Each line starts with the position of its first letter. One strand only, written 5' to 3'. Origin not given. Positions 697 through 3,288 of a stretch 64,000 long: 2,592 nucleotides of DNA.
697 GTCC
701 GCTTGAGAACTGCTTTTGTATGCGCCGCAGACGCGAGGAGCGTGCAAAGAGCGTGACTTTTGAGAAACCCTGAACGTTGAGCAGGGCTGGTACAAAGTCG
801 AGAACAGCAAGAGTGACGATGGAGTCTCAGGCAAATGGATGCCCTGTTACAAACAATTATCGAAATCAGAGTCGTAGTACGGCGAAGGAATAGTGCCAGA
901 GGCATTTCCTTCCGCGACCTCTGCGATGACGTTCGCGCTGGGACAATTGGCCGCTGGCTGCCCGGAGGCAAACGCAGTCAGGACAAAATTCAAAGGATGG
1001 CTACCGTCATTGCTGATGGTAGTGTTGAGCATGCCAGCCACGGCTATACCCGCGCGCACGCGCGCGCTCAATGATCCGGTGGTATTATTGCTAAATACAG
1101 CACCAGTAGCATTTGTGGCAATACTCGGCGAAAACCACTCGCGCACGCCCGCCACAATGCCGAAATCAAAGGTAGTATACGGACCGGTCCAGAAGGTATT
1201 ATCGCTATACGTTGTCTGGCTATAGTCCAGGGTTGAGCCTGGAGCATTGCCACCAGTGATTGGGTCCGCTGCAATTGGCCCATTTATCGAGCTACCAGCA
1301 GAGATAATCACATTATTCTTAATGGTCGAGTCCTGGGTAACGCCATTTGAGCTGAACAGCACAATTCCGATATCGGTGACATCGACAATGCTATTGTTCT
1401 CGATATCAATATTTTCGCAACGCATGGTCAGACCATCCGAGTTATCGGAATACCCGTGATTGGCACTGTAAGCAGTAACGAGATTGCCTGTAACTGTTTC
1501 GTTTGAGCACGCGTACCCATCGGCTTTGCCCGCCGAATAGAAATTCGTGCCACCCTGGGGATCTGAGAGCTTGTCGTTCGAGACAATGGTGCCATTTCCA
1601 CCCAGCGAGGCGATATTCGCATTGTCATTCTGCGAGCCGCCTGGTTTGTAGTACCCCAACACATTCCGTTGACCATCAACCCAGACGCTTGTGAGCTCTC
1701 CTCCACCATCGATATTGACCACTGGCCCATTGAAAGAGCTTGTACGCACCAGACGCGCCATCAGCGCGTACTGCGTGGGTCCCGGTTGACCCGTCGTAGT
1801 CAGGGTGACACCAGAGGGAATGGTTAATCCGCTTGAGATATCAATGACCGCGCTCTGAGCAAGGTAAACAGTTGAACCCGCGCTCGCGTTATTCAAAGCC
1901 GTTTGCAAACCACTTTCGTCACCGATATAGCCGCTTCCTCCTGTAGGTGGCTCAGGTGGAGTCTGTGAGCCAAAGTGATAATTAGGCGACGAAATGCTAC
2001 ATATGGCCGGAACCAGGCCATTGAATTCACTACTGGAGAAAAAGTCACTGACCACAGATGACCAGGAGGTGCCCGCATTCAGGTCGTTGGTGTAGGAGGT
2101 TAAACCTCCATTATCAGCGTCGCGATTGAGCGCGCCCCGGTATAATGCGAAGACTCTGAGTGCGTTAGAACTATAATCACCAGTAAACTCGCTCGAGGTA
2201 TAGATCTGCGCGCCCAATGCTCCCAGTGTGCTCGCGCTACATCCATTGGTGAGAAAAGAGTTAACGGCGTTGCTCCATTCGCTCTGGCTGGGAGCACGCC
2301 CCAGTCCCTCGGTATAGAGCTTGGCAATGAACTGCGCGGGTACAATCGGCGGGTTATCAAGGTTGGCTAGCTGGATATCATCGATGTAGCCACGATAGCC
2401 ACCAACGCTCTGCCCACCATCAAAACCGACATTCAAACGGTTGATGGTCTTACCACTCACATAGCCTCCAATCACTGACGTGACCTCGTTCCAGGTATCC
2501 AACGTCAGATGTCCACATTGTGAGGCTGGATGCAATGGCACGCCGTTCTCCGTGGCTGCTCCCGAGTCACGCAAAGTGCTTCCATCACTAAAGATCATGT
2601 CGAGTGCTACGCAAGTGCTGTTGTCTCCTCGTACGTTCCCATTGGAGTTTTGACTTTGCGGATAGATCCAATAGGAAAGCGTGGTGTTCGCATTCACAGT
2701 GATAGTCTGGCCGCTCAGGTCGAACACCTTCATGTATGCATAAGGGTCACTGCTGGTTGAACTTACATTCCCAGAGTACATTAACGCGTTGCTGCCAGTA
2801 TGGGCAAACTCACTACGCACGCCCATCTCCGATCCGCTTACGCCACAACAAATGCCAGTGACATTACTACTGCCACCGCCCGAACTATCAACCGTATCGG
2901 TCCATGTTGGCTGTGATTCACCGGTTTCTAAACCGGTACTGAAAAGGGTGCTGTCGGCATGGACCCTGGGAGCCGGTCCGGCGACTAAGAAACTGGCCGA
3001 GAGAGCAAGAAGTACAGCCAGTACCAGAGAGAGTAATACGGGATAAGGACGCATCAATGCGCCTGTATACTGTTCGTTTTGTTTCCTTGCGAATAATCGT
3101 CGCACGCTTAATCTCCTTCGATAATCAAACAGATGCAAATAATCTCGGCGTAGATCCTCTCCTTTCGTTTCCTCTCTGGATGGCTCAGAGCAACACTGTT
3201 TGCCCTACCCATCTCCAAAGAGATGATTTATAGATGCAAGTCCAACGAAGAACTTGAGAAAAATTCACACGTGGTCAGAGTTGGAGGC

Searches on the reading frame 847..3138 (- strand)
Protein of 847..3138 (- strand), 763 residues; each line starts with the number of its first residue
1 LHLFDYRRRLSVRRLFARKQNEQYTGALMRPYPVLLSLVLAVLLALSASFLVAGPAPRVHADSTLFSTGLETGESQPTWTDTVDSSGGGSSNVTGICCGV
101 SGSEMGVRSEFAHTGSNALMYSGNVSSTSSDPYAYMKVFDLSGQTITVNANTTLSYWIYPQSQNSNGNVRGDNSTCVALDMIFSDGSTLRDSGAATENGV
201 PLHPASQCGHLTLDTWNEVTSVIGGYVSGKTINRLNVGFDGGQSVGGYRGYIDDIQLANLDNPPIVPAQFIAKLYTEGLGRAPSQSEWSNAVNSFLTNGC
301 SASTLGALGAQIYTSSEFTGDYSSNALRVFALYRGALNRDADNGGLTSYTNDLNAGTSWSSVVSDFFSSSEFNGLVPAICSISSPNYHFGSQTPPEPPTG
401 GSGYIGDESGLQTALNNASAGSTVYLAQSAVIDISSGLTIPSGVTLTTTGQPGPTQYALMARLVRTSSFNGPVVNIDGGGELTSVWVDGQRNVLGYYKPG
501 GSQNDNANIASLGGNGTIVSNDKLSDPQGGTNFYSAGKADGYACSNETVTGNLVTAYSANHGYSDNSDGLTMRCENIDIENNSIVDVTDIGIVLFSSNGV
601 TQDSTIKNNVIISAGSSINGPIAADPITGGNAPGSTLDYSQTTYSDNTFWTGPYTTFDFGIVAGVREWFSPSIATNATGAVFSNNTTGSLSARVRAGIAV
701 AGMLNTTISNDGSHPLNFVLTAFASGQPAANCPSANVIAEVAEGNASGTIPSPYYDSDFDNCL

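Call 8: search_protein_families(library=pfam, proteins=[window:847-3138:-], max_evalue=0.001)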
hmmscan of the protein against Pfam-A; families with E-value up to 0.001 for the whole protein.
window:847-3138:- (763 aa): 1 family
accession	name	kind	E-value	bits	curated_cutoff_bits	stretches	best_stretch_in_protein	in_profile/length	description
PF13946.11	DUF4214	-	2.7e-11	43.8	23.2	1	312-375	4-71/72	Domain of unknown function (DUF4214)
